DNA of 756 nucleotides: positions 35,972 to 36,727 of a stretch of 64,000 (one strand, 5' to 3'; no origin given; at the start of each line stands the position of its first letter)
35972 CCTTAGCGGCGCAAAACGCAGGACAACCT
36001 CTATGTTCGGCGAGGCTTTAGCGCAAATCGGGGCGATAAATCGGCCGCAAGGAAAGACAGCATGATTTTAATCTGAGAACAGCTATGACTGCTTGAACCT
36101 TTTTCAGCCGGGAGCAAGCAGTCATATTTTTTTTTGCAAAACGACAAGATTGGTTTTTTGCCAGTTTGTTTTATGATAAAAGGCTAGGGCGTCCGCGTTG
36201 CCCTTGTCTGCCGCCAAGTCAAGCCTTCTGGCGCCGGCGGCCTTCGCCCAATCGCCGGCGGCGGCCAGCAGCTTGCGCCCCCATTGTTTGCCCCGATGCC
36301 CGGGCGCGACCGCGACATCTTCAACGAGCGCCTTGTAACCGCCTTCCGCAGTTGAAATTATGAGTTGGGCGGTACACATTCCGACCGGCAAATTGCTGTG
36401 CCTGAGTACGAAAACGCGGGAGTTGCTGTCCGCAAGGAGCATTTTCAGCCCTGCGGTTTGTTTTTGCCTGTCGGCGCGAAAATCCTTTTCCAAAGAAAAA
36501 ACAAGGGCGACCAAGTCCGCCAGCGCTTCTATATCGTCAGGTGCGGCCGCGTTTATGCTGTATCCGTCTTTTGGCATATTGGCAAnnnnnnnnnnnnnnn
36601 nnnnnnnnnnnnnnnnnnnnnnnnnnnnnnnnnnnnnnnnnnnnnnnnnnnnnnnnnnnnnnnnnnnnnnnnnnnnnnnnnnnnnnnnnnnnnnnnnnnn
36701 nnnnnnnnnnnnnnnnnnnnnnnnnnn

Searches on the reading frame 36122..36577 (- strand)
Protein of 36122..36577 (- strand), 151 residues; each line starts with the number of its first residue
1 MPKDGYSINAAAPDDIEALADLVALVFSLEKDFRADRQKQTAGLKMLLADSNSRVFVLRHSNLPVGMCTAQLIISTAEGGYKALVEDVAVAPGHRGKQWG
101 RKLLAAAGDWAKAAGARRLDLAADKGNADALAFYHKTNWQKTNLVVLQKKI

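Call 36: search_protein_families(library=pfam, proteins=[window:36122-36577:-])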
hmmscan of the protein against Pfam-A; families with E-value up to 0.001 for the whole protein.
window:36122-36577:- (151 aa): 3 families
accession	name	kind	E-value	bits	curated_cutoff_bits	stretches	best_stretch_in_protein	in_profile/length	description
PF00583.31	Acetyltransf_1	-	2.3e-15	57.4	20.7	1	43-136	22-113/116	Acetyltransferase (GNAT) family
PF13508.13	Acetyltransf_7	-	1.4e-11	45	27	1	52-139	2-82/84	Acetyltransferase (GNAT) domain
PF13527.13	Acetyltransf_9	-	0.00028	21.3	25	1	8-139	2-124/127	Acetyltransferase (GNAT) domain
